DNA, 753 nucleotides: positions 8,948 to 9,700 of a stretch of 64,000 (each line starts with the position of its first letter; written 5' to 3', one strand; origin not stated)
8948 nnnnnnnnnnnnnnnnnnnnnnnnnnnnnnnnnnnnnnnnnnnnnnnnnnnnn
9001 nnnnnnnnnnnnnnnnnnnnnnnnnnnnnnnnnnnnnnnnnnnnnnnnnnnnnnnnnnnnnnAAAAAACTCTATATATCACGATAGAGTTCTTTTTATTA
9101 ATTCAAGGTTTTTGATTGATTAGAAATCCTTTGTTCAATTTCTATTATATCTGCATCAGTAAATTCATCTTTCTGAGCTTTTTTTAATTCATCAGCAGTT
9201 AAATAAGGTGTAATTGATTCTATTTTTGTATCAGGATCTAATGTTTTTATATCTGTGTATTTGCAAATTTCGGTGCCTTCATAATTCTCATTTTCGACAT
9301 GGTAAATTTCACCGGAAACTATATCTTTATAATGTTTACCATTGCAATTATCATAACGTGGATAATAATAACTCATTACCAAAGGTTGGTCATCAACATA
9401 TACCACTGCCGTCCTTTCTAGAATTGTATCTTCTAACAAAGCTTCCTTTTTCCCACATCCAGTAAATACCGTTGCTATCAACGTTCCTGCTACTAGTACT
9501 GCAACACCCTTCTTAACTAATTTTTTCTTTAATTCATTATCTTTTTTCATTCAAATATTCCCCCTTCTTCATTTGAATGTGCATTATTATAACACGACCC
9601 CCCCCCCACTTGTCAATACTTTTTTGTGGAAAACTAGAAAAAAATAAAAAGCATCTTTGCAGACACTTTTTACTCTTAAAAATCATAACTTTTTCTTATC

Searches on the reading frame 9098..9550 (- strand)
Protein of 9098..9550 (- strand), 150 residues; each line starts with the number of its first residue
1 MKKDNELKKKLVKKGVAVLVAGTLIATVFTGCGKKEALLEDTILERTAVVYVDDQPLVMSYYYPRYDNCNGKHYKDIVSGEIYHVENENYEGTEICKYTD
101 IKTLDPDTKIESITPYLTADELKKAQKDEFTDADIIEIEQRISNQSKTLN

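Call 5: find_encoding_contigs(protein=window:9098-9550:-, flank=3000, max_places=10)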
Protein window:9098-9550:- (150 aa): 1 contig read that carries it; 1 place shown.
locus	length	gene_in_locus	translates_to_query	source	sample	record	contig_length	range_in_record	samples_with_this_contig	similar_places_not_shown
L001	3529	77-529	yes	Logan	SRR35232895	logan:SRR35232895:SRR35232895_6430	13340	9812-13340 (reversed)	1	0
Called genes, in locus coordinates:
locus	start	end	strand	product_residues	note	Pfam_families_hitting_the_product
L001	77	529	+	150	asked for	-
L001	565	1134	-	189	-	PF00574:CLP_protease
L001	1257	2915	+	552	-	PF20720:nSTAND3 (faint), PF00485:PRK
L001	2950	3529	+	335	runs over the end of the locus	PF00044:Gp_dh_N, PF02800:Gp_dh_C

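Call 6: search_protein_families(library=pfam, proteins=[window:9101-9550:-], max_evalue=0.1)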
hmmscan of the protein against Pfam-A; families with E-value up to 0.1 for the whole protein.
window:9101-9550:- (150 aa): 0 families

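Call 10: find_homologous_proteins(query=window:9101-9550:-, max_evalue=0.001)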
Query window:9101-9550:- (150 aa): 7 proteins with E <= 0.001 among 63 candidates.
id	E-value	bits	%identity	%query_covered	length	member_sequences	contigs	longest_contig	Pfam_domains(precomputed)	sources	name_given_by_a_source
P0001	3.0e-90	317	98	100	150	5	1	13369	-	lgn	-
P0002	7.3e-84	297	93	100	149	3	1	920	-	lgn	-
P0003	2.9e-60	220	68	99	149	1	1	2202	-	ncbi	-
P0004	7.1e-57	209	68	91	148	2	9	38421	-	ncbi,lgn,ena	-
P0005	1.4e-53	198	89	70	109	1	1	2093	-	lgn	-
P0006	1.8e-11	62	41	90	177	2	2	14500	-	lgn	-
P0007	4.1e-9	54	61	39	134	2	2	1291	-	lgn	-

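Call 11: find_encoding_contigs(protein=P0001, flank=2000, max_places=10)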
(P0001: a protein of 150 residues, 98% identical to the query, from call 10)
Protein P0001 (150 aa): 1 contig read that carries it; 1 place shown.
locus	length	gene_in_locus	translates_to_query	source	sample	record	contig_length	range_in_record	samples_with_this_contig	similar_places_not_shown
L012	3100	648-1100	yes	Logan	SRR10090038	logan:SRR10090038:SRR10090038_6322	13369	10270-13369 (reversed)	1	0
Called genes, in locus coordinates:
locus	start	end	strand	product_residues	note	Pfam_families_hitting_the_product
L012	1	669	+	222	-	?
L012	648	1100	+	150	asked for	-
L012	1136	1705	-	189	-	PF00574:CLP_protease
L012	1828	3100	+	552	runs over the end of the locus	PF20720:nSTAND3 (faint), PF00485:PRK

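Call 12: find_encoding_contigs(protein=P0004, flank=2000, max_places=10)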
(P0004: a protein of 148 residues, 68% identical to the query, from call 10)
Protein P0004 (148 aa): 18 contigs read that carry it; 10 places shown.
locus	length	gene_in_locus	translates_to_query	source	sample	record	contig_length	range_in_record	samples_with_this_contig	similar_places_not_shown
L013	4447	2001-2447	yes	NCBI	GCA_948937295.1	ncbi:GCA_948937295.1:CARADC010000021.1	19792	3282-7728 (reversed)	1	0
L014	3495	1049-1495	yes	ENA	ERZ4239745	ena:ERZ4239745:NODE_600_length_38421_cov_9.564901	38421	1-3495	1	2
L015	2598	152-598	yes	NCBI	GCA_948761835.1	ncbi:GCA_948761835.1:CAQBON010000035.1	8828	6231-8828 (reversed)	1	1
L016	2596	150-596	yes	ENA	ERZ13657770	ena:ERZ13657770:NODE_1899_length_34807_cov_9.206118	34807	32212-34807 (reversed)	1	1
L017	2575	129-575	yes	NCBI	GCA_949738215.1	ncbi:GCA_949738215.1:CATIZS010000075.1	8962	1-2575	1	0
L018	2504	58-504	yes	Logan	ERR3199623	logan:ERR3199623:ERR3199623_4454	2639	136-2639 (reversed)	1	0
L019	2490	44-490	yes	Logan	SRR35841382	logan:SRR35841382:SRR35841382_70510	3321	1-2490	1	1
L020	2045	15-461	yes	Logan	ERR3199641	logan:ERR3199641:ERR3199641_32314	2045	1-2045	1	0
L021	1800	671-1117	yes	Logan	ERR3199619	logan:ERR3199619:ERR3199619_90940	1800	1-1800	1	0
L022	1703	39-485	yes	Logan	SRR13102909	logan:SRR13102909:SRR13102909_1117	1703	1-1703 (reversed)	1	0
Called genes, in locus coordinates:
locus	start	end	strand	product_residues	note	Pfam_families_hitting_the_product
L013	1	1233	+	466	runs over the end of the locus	PF01406:tRNA-synt_1e, PF09334:tRNA-synt_1g (faint)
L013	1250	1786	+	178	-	PF06541:ABC_trans_CmpB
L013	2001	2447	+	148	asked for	-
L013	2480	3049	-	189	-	PF00574:CLP_protease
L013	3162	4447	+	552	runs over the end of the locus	PF00485:PRK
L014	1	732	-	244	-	?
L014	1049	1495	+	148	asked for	-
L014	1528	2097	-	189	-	PF00574:CLP_protease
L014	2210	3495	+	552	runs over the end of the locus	PF00485:PRK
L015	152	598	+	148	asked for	-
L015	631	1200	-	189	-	PF00574:CLP_protease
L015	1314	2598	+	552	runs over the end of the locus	PF00485:PRK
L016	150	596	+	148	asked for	-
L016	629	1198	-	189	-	PF00574:CLP_protease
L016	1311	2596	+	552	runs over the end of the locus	PF00485:PRK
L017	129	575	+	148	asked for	-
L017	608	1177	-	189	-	PF00574:CLP_protease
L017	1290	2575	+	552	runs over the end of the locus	PF00485:PRK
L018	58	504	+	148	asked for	-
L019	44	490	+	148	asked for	-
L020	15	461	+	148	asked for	-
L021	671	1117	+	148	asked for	-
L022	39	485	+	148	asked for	-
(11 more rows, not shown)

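Call 13: find_encoding_contigs(protein=P0003, flank=2000, max_places=10)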
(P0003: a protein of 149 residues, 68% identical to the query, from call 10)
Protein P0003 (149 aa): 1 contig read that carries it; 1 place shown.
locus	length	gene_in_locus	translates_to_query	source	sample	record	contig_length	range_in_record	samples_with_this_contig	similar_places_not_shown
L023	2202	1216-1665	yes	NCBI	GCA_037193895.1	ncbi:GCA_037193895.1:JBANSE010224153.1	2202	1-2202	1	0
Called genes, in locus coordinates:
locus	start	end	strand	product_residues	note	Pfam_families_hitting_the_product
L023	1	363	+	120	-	?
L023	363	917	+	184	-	PF06541:ABC_trans_CmpB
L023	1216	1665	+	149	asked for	-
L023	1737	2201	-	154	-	?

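Call 17: find_related_loci(query=A1, collection=genome_contigs, flank=3000)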
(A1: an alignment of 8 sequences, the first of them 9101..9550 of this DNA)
Query A1 (150 aa) in genome_contigs; peptide patterns used: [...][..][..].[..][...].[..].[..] (x = any residue, [..] = any of these).
600 stretches matched a pattern (row limit reached: there are more); 1 encode a relative of the query (tblastn E <= 1e-3); 1 distinct loci.
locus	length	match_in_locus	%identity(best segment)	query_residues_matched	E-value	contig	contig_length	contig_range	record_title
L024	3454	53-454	68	15-150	1e-60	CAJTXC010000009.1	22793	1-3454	MAG TPA_asm: uncultured Bacilli bacterium isolate MGBC118889 genome assembly, contig: MGBC118889.9, whole genome shotgun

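Call 22: find_encoding_contigs(protein=P0002, flank=1500, max_places=10)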
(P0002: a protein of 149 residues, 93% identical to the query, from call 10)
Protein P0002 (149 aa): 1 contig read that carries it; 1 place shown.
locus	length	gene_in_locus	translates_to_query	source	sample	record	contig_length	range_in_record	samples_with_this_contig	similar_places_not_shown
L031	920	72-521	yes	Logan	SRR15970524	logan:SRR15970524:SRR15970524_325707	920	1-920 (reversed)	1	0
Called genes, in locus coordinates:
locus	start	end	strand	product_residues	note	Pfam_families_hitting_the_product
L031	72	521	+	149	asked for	-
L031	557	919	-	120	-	?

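Call 23: find_encoding_contigs(protein=P0006, flank=2500, max_places=10)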
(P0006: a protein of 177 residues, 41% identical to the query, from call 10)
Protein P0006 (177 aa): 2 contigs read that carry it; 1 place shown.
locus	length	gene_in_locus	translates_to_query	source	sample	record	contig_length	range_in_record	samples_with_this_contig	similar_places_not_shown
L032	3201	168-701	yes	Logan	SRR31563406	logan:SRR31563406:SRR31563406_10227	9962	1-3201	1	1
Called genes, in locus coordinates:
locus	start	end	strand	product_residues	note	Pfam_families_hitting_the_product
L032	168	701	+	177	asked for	-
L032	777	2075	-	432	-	PF02388:FemAB, PF13480:Acetyltransf_6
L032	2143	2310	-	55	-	-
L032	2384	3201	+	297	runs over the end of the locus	PF09989:DUF2229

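Call 35: find_homologous_proteins(query=A1, max_evalue=0.001)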
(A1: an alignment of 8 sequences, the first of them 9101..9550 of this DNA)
Query A1 (8 sequences) (150 aa, profile of the alignment): 22 proteins with E <= 0.001 among 8000 candidates.
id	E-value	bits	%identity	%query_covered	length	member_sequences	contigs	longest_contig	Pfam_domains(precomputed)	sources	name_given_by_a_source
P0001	3.1e-76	272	98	100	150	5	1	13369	-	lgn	-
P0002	2.1e-74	266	93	100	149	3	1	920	-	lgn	-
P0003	3.9e-71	256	68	99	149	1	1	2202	-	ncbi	-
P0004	5.9e-68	245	68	91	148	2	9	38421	-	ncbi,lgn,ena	-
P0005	5.7e-53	197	89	70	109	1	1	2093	-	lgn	-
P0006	8.5e-47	177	41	90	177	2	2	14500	-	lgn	-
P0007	3.5e-40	155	61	39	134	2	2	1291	-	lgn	-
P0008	2.4e-37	146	40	90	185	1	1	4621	-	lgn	-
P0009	4.5e-36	142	39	90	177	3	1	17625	-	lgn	-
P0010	2.2e-30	123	34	90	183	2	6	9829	-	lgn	-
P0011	1.3e-25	108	36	91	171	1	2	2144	-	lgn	-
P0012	8.2e-24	102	35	89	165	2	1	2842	-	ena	-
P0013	1.6e-16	79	38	85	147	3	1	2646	-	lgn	-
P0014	3.3e-15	74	37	33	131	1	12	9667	-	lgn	-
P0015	1.1e-14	73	33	33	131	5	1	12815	-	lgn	-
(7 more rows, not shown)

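Call 36: find_encoding_contigs(protein=P0007, flank=1500, max_places=10)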
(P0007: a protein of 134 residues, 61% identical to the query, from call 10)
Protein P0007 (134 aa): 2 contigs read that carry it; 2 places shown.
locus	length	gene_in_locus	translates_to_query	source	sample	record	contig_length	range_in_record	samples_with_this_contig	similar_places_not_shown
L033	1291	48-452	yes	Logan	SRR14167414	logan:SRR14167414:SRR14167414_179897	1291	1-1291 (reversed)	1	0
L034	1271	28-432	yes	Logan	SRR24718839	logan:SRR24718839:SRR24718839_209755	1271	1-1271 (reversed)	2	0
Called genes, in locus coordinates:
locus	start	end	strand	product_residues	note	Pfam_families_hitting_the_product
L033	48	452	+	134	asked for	-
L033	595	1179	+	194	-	PF05175:MTS, PF06325:PrmA (weak), PF13489:Methyltransf_23 (weak), PF03848:TehB (weak), PF13847:Methyltransf_31 (faint), PF08242:Methyltransf_12 (weak), PF13649:Methyltransf_25 (weak)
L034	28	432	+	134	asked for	-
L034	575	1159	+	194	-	PF05175:MTS, PF06325:PrmA (weak), PF13489:Methyltransf_23 (weak), PF03848:TehB (weak), PF13847:Methyltransf_31 (faint), PF08242:Methyltransf_12 (weak), PF13649:Methyltransf_25 (weak)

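Call 37: find_encoding_contigs(protein=P0010, flank=1500, max_places=10)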
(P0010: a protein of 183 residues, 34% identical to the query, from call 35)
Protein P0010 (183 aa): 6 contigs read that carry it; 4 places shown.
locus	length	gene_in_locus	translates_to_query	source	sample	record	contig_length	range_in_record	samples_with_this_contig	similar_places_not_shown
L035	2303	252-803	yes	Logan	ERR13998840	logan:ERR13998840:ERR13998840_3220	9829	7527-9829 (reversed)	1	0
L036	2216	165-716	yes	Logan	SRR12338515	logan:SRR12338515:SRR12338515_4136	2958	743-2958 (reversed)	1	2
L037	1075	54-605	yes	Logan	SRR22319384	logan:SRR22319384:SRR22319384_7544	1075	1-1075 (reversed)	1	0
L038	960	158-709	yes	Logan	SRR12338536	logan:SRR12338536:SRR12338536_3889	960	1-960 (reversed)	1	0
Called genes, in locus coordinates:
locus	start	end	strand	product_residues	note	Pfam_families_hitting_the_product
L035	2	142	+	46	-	?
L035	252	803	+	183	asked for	-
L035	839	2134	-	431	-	PF02388:FemAB, PF13480:Acetyltransf_6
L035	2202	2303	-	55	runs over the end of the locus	-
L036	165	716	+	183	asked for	-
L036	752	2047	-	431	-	PF02388:FemAB, PF13480:Acetyltransf_6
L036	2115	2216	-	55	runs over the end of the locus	-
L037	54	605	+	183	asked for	-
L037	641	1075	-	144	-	?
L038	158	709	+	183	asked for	-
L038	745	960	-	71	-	?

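Call 39: predict_structure(alignment_id=A1)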
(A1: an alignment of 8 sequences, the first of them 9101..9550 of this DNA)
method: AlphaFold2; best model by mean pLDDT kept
length: 150 residues; sequences in the alignment: 8
mean_pLDDT: 69.6   pTM: 0.59
mean pLDDT of the five models: 69.6, 68.7, 67.7, 65.6, 55.2
residues with pLDDT >= 90: 19; 70-90: 65; 50-70: 23; < 50: 43
segments of 3 or more residues with pLDDT < 50: 1-41
pLDDT, mean of each block of 10 residues (from residue 1): 43 41 42 38 74 90 67 85 77 66 88 88 83 89 73
secondary structure, 60 per line:
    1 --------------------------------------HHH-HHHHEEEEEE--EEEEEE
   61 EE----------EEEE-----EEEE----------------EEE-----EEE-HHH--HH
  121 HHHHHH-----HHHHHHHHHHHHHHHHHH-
elements in order: H43-46 E47-52 E55-62 E73-76 E82-85 E102-104 E110-112 H119-126 H132-149

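Call 43: fold_search(model_id=the predicted structure, library=pdb)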
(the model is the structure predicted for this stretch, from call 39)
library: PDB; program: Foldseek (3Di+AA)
matches with E <= 10: 321; with E <= 0.001: 0
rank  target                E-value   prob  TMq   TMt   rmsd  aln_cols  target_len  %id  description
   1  9c57_F                4.3e-01  0.04  0.15  0.07  16.6       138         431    9  Reconstituted P400 Subcomplex of the human TIP60 complex (released 2024-08-21)
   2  9ca7_G                4.9e-01  0.06  0.15  0.06  15.3       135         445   11  Cryo-EM structure of human SRCAP-nucleosome complex in the fully-engaged state (composite structure) (released 2025-06-18)
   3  2oq0_A                5.3e-01  0.08  0.19  0.16  13.7        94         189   12  Crystal Structure of the First HIN-200 Domain of Interferon-Inducible Protein 16 (released 2007-02-27)
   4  4jbj_B                7.8e-01  0.06  0.17  0.14  10.7        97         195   11  Structural mimicry for functional antagonism (released 2013-06-26)
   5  4jbm_B                8.3e-01  0.08  0.19  0.16  10.4        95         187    6  Structure of murine DNA binding protein bound with ds DNA (released 2013-06-26)
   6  1y71_B                8.8e-01  0.06  0.17  0.22  16.4       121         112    7  X-ray crystal structure of kinase-associated protein B from Bacillus cereus (released 2005-01-18)
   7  3rnu_B                1.0e+00  0.06  0.19  0.15  11.8       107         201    7  Structural Basis of Cytosolic DNA Sensing by Innate Immune Receptors (released 2012-04-25)
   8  2ro0_MODEL_1_A        1.1e+00  0.08  0.18  0.27  13.2       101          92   15  Solution structure of the knotted tudor domain of the yeast histone acetyltransferase, Esa1 (released 2008-04-29)
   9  5z7d_B                1.1e+00  0.06  0.18  0.08  11.8        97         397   10  p204HINab-dsDNA complex structure (released 2019-01-30)
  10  1tv7_A                1.3e+00  0.07  0.19  0.10  16.5        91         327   16  Structure of the S-adenosylmethionine dependent Enzyme MoaA (released 2004-08-31)
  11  3oyy_A                1.4e+00  0.08  0.16  0.14   7.1        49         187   14  Structure of Pseudomonas aeruginosa elongation factor P (released 2011-03-09)
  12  7zi4_B                1.4e+00  0.04  0.17  0.07  15.9       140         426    6  Cryo-EM structure of the human INO80 complex bound to a WT nucleosome (released 2023-04-19)
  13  2ra2_B                1.5e+00  0.11  0.20  0.41   6.8        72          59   18  X-Ray structure of the Q7CPV8 protein from Salmonella typhimurium at the resolution 1.9 A. Northeast Structural Genomi (released 2007-10-09)
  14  8qz0_V                1.5e+00  0.03  0.16  0.07  15.2       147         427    9  SWR1-hexasome-dimer complex (released 2024-10-02)
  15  2fb2_B                1.6e+00  0.07  0.21  0.10  17.4        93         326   16  Structure of the MoaA Arg17/266/268/Ala triple mutant (released 2006-05-09)
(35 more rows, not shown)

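Call 45: find_encoding_contigs(protein=P0014, flank=1500, max_places=10)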
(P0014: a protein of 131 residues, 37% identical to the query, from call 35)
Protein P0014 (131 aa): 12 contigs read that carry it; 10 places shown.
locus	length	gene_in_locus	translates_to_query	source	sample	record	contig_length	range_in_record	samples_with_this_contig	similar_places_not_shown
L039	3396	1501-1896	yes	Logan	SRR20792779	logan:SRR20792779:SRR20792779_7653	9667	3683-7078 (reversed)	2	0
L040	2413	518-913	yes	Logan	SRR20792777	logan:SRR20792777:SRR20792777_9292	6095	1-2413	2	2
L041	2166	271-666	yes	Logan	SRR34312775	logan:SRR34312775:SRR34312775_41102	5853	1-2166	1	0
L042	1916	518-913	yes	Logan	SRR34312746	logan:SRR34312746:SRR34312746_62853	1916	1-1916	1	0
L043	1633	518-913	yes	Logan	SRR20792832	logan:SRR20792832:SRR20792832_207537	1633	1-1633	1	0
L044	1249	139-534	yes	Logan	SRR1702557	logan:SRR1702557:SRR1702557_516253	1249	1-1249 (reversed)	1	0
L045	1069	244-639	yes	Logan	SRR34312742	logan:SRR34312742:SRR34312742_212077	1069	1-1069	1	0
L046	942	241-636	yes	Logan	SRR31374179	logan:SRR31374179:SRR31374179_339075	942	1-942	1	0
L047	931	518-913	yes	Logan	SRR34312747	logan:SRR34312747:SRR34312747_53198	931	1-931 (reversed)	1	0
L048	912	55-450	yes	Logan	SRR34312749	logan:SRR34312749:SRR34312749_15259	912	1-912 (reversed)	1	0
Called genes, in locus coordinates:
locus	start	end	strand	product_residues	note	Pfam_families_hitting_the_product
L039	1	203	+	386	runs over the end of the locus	PF01464:SLT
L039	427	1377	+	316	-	PF00078:RVT_1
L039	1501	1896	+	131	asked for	-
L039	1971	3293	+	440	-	PF08245:Mur_ligase_M, PF02875:Mur_ligase_C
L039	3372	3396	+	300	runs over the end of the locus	PF00303:Thymidylat_synt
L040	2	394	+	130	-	?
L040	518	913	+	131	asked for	-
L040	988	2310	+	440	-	PF08245:Mur_ligase_M, PF02875:Mur_ligase_C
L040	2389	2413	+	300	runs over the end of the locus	PF00303:Thymidylat_synt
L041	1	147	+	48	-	?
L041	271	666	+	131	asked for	-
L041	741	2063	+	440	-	PF08245:Mur_ligase_M, PF02875:Mur_ligase_C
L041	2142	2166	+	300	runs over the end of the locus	PF00303:Thymidylat_synt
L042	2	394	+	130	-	?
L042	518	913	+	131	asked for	-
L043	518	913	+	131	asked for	-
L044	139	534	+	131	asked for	-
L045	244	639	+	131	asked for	-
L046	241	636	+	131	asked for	-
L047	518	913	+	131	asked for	-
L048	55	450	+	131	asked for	-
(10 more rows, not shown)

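Call 46: find_encoding_contigs(protein=P0005, flank=1500, max_places=10)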
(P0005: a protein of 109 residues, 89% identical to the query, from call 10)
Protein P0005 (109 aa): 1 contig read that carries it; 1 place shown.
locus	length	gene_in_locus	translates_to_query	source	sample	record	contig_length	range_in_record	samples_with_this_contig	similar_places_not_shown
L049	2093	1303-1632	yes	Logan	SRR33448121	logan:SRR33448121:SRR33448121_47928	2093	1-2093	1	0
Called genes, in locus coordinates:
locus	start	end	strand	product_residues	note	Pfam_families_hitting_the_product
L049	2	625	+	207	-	?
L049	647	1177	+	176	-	PF06541:ABC_trans_CmpB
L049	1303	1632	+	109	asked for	-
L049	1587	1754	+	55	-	-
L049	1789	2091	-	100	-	?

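Call 53: search_protein_families(library=pfam, proteins=[L014:1-732:-, L039:427-1377:+, P0014, P0007, L033:595-1179:+], max_evalue=0.01)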
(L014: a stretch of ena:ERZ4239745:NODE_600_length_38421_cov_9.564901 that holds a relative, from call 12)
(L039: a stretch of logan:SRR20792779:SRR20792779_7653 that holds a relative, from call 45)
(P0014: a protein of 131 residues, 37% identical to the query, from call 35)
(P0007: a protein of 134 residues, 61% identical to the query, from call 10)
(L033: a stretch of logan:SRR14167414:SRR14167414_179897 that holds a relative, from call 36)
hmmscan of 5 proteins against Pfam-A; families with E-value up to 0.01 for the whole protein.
L014:1-732:- (244 aa): 1 family
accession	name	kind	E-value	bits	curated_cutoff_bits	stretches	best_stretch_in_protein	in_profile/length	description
PF13936.12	HTH_38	-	1.8e-12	47.2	27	1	8-51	1-44/44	Helix-turn-helix domain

L039:427-1377:+ (316 aa): 1 family
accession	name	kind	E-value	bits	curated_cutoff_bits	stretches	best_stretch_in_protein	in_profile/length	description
PF00078.32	RVT_1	-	1.6e-20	74.2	29.6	1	48-239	1-204/205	Reverse transcriptase (RNA-dependent DNA polymerase)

P0014 (131 aa): 0 families

P0007 (134 aa): 0 families

L033:595-1179:+ (194 aa): 11 families
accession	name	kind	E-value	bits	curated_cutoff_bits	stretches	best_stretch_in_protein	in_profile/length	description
PF05175.20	MTS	-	6.9e-44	149.9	23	1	27-191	2-169/170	Methyltransferase small domain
PF13649.12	Methyltransf_25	-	1.8e-07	32.2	27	1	63-153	2-97/97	Methyltransferase domain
PF03848.20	TehB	-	5.8e-07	29.6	20.4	1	62-153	34-128/193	Tellurite resistance protein TehB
PF06325.19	PrmA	-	6.3e-07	29.6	22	1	45-181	148-282/296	Ribosomal protein L11 methyltransferase (PrmA)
PF08242.18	Methyltransf_12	-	4.5e-06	27.7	30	1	63-154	1-97/98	Methyltransferase domain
PF13489.12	Methyltransf_23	-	6.8e-06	26.3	27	1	52-158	17-117/164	Methyltransferase domain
PF13847.12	Methyltransf_31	-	2.7e-05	24.3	27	1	60-186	5-136/145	Methyltransferase domain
PF03602.21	Cons_hypoth95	-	0.0006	20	24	1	58-166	41-159/182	Conserved hypothetical protein 95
PF02353.26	CMAS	-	0.00064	19.6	27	1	60-157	64-164/273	Mycolic acid cyclopropane synthetase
PF08241.18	Methyltransf_11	-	0.0051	17.9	21.2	1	63-131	1-70/95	Methyltransferase domain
PF10294.15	Methyltransf_16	-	0.007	16.6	21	0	58-108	46-99/174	Lysine methyltransferase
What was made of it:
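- Tried and rejected: For L016 and L017 these probably reflect the IS30-like (HTH_38) insertion upstream seen in L014 (call 53), not the tract.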

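Call 73: search_protein_families(library=phrogs, proteins=[window:9101-9550:-, P0014, P0004, P0006], max_evalue=0.01)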
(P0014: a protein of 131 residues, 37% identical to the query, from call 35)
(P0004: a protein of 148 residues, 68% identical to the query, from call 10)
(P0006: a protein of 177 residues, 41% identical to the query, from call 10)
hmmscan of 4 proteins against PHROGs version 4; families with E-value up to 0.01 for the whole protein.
window:9101-9550:- (150 aa): 0 families

P0014 (131 aa): 1 family
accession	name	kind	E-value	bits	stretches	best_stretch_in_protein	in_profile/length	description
phrog_25944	-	unknown function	0.008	17.2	1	9-101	32-119/125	-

P0004 (148 aa): 0 families

P0006 (177 aa): 0 families

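Call 74: search_protein_families(library=ncbifam, proteins=[window:9101-9550:-, P0014, P0004, P0006], max_evalue=0.01)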
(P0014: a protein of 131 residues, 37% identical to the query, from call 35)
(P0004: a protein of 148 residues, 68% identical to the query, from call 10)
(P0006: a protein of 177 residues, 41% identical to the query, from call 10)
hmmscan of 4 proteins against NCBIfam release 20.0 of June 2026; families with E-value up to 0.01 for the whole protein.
window:9101-9550:- (150 aa): 0 families

P0014 (131 aa): 0 families

P0004 (148 aa): 0 families

P0006 (177 aa): 1 family
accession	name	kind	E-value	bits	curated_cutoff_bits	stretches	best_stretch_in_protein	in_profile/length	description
NF047847.2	SS_mature_LptM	equivalog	0.0031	17.6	27.7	1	25-47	5-27/31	LPS translocon maturation chaperone LptM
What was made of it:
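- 9098..9550 (-): Orphan lipoprotein gene: 150 aa, lipobox FTGC with Cys32, and a small beta-plus-helix mature domain. No Pfam, NCBIfam or PHROG family (calls 6, 73, 74).
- Tried and rejected: Pfam, NCBIfam and PHROGs gave no family (calls 6, 73, 74).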
